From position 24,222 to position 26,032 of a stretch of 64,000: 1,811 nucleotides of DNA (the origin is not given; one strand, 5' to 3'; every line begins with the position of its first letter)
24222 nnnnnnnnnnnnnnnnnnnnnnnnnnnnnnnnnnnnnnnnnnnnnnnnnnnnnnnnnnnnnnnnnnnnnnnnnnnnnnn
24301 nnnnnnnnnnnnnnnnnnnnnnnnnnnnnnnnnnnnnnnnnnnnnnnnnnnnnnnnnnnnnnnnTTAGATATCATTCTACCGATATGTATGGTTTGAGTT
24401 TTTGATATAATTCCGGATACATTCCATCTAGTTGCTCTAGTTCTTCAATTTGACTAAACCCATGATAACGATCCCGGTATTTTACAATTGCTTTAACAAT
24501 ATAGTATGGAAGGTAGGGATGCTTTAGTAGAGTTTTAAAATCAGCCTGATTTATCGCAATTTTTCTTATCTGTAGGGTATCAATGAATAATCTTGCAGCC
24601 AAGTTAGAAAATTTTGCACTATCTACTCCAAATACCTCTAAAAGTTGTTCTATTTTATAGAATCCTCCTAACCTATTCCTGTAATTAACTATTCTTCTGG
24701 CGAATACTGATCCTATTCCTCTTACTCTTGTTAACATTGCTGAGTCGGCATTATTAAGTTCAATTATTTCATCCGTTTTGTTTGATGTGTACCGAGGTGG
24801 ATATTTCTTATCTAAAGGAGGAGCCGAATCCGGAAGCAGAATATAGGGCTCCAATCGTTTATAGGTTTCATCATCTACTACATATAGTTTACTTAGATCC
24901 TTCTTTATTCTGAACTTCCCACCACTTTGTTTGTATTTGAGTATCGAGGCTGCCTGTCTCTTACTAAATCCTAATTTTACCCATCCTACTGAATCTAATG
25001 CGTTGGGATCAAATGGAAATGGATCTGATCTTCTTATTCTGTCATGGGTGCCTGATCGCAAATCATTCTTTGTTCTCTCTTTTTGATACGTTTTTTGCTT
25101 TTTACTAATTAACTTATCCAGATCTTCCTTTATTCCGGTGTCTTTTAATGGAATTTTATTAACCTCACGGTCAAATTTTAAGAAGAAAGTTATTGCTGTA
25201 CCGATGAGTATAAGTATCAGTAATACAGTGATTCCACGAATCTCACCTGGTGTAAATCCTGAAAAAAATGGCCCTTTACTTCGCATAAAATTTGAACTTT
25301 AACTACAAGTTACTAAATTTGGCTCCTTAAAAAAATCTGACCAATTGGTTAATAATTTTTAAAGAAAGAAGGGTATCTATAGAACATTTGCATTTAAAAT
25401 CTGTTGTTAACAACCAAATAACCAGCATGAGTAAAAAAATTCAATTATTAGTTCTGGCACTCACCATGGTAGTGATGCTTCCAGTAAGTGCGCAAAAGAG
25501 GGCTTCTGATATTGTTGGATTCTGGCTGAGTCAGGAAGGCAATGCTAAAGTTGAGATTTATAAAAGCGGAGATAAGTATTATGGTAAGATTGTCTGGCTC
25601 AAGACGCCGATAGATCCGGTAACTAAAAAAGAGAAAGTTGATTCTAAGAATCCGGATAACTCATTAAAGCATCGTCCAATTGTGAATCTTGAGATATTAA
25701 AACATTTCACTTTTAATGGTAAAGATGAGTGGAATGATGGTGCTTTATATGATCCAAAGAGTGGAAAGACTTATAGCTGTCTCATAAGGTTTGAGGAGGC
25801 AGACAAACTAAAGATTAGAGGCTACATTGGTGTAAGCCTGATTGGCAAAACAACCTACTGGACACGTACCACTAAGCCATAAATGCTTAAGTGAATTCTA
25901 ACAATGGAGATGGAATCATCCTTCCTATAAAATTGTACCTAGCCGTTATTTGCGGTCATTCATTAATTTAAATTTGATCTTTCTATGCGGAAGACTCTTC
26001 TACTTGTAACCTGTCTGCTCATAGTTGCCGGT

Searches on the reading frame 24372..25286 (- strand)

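Call 70: search_protein_families(library=pfam, proteins=[window:24372-25286:-], max_evalue=0.00001)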
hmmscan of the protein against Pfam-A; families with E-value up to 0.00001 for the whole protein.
window:24372-25286:- (304 aa): 2 families
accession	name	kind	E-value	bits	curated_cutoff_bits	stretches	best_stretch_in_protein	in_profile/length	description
PF12836.13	HHH_3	-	3.4e-37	126.8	27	2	173-233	4-64/65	Helix-hairpin-helix motif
PF21687.3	T2SSK_1st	-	2.4e-08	35.1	26.2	0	213-303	24-104/107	Type II secretion system (T2SS), protein K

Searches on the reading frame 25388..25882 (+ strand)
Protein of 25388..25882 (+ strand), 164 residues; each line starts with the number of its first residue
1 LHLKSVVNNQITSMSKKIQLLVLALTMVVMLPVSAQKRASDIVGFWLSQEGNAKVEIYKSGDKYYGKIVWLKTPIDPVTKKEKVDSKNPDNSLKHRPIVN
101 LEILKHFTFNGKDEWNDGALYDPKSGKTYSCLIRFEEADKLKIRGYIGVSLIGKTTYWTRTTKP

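Call 70: search_protein_families(library=pfam, proteins=[window:25388-25882:+], max_evalue=0.00001)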
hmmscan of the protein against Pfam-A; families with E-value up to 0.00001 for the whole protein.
window:25388-25882:+ (164 aa): 1 family
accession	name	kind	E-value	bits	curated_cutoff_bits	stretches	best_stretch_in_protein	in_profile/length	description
PF09917.15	DUF2147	-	2.1e-37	128.6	27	1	44-160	1-112/112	Uncharacterized protein conserved in bacteria (DUF2147)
